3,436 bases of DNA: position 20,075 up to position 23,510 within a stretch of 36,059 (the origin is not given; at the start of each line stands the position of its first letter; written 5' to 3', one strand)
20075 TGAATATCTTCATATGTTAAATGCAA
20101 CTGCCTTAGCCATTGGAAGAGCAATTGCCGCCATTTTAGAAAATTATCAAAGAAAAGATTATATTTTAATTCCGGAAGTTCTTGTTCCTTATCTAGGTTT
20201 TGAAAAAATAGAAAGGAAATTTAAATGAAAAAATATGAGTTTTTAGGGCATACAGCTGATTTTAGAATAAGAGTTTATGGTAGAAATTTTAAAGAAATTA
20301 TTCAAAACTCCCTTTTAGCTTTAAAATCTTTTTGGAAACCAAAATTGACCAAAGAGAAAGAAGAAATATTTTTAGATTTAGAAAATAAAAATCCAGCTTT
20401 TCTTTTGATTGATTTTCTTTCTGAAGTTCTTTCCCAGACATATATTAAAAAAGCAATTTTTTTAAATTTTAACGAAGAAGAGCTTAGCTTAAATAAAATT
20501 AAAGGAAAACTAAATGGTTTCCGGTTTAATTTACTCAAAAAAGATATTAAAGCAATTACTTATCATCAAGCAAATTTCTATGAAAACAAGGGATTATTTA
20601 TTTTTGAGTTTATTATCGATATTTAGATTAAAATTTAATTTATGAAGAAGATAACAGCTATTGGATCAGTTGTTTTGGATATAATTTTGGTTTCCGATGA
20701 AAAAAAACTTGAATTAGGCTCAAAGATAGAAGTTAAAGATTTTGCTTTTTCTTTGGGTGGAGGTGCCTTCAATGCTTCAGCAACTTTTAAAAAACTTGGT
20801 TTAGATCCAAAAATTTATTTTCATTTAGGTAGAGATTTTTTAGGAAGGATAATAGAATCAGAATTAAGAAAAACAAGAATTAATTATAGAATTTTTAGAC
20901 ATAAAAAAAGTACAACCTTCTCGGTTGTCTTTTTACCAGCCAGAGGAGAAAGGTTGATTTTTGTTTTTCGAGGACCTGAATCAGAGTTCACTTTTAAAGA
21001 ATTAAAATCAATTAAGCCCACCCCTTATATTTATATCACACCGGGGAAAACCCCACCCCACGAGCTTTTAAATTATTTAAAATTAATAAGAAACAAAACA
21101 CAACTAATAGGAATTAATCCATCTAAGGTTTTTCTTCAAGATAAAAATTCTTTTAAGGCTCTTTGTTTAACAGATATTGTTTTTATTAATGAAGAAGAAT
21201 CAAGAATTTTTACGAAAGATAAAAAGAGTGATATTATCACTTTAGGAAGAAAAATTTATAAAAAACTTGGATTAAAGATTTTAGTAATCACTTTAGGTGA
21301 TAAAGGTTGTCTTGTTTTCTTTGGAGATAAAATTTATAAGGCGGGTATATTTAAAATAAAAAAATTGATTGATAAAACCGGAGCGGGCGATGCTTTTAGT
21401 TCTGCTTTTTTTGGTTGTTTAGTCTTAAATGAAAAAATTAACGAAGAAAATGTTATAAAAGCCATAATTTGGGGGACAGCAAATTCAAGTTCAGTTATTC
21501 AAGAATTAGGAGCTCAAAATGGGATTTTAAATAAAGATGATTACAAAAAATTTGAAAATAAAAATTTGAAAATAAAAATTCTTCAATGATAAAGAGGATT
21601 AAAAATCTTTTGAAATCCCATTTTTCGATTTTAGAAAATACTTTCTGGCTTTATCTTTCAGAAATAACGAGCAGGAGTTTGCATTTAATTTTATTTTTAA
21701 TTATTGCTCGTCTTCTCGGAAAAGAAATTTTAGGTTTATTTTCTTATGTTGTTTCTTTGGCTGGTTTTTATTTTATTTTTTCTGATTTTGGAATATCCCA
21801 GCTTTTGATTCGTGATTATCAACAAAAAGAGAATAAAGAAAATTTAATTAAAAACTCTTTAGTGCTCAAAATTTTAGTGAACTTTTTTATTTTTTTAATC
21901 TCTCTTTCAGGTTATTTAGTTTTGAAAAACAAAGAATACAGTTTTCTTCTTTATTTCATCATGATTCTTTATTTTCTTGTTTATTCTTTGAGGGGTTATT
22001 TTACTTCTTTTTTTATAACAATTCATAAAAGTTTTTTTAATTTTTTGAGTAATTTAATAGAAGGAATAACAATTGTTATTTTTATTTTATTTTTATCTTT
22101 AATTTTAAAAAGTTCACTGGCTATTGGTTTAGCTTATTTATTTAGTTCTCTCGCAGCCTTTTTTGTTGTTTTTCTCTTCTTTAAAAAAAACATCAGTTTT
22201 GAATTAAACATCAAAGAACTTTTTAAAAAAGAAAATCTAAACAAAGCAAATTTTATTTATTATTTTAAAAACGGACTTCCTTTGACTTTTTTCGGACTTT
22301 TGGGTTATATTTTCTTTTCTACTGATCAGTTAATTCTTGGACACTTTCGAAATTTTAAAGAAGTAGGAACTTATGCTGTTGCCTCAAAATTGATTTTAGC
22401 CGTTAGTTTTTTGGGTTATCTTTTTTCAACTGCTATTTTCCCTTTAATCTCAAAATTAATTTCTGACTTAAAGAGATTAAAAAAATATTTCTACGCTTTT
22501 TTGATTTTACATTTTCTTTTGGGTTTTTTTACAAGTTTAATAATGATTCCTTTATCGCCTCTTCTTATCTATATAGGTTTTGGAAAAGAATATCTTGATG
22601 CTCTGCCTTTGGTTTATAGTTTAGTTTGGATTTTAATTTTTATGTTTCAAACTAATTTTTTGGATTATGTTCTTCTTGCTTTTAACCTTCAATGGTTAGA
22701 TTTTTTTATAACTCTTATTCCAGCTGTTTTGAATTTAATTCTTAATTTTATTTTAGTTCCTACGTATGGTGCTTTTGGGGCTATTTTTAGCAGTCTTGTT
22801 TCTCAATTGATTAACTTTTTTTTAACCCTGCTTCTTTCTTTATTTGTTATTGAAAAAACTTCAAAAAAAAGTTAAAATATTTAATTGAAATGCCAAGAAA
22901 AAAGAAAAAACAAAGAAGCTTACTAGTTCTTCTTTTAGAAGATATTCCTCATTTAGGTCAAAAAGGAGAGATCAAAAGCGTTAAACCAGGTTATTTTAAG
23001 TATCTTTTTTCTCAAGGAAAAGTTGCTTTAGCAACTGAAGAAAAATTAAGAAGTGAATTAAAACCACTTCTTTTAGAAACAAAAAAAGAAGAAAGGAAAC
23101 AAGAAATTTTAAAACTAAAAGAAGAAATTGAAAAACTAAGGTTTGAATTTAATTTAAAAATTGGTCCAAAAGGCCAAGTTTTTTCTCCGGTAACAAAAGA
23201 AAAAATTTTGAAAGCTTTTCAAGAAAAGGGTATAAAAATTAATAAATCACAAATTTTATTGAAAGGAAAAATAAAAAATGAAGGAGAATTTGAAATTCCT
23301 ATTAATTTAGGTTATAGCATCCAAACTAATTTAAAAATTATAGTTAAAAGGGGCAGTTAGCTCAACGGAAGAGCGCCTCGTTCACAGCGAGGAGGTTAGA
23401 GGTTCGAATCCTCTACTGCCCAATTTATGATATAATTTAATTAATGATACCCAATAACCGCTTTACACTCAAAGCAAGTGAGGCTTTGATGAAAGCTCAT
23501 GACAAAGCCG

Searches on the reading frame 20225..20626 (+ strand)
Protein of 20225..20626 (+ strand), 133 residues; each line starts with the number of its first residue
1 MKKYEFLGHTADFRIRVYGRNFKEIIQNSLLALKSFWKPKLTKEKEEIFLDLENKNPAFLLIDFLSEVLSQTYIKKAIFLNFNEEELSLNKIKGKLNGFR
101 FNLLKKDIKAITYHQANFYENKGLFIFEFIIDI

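Call 10: search_protein_families(library=ncbifam, proteins=[window:20225-20626:+], max_evalue=0.00001)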
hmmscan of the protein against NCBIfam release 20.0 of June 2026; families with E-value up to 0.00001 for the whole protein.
window:20225-20626:+ (133 aa): 1 family
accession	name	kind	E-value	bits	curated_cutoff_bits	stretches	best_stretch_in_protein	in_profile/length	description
NF001617.0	PRK00407.1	equivalog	2.7e-20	72.9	126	1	1-133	1-139/139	hypothetical protein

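Call 41: search_protein_families(library=pfam, proteins=[window:20225-20626:+], max_evalue=0.001)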
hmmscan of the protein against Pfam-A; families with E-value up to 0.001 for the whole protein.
window:20225-20626:+ (133 aa): 1 family
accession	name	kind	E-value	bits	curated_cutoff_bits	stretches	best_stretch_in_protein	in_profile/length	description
PF01951.21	Archease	-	2.3e-24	86.7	25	1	4-133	1-136/136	Archease protein family (MTH1598/TM1083)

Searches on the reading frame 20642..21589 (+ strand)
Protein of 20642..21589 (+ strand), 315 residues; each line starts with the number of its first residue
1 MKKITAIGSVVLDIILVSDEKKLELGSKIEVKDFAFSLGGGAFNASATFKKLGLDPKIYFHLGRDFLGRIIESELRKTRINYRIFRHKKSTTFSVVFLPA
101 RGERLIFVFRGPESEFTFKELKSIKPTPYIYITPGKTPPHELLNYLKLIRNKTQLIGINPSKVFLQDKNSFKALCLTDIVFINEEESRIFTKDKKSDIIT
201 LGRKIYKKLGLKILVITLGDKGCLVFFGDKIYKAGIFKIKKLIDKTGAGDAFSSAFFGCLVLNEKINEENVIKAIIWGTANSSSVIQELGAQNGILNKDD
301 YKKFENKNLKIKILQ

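Call 10: search_protein_families(library=ncbifam, proteins=[window:20642-21589:+], max_evalue=0.00001)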
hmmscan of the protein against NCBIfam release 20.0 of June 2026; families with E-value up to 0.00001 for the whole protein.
window:20642-21589:+ (315 aa): 18 families
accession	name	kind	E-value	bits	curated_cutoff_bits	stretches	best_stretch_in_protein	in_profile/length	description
TIGR02152.1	D_ribokin_bact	equivalog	6.9e-29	101.1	299.65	1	4-300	1-295/298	ribokinase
TIGR04382.1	myo_inos_iolC_N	equivalog_domain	1.7e-20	73.5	300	2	173-300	185-304/309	5-dehydro-2-deoxygluconokinase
NF041164.1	NucKinThplmales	equivalog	7.3e-18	64.8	450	1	4-300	4-285/295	nucleoside kinase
NF008353.0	PRK11142.1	equivalog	7.8e-18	65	341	1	1-305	2-303/307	ribokinase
NF053626.1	RibKinHalex1628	equivalog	4.7e-16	59.1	330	1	2-292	2-279/293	ATP-dependent ribose-1-phosphate kinase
TIGR03168.1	1-PFK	subfamily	3.5e-15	55.7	216.4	1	193-291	196-291/305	hexose kinase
NF006957.1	PRK09434.1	equivalog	5e-15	55.8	450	1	172-278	175-278/302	fructokinase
NF007321.0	PRK09813.1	equivalog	2.5e-13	50.1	247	1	193-291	168-260/261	fructoselysine 6-kinase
NF041332.1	KDG_KDGal_kin_Halo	equivalog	5.2e-12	45.8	440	1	177-283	190-289/320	bifunctional 2-dehydro-3-deoxygluconokinase/2-dehydro-3-deoxygalactonokinase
TIGR02198.1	rfaE_dom_I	equivalog_domain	5.5e-12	45.4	345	1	184-292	198-303/315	D-glycero-beta-D-manno-heptose-7-phosphate kinase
TIGR03828.1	pfkB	equivalog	1.4e-11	44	292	1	193-293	196-293/305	1-phosphofructokinase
NF040938.1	KDG_KDGal_kin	equivalog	3.4e-11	42.8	400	1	177-304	184-302/305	bifunctional 2-dehydro-3-deoxygluconokinase/2-dehydro-3-deoxygalactonokinase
NF041134.1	R1P_kin_Thcocales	equivalog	7.8e-11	41.9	500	1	4-311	3-287/291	ADP-dependent ribose-1-phosphate kinase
NF052444.1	DhDoxglucKinKdgK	equivalog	9.7e-10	38.3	400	1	172-291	184-295/303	2-dehydro-3-deoxygluconokinase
NF049991.1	TagKinase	equivalog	2.5e-06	26.5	420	1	204-305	220-315/321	tagatose kinase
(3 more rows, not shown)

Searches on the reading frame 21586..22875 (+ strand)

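Call 10: search_protein_families(library=ncbifam, proteins=[window:21586-22875:+], max_evalue=0.00001)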
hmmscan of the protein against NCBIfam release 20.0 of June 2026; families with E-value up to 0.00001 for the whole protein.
window:21586-22875:+ (429 aa): 3 families
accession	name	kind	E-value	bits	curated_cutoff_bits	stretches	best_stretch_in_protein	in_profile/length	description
NF007773.0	PRK10459.1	equivalog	6.1e-11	42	273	1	20-418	12-402/492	MOP flippase family protein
TIGR02900.1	spore_V_B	equivalog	3.3e-08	32.7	372.3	1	16-424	2-433/488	stage V sporulation protein B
NF050818.1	PolSacchBiosHfsF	equivalog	6.6e-06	25.4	700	0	374-409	359-394/468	polysaccharide biosynthesis protein HfsF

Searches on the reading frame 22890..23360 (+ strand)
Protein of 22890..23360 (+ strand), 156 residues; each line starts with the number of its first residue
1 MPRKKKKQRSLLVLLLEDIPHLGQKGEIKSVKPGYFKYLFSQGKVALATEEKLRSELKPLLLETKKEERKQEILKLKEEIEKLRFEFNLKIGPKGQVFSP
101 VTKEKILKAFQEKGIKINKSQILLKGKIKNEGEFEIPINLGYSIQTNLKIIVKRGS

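Call 10: search_protein_families(library=ncbifam, proteins=[window:22890-23360:+], max_evalue=0.00001)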
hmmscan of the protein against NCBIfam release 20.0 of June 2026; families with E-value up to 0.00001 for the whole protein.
window:22890-23360:+ (156 aa): 2 families
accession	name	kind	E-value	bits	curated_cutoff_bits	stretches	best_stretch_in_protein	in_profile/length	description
TIGR00158.1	L9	equivalog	7.5e-25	88.1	58.6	1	13-153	3-146/148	50S ribosomal protein L9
NF011110.0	PRK14538.1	equivalog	7.3e-18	64.1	707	1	6-150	684-830/838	putative bifunctional signaling protein/50S ribosomal protein L9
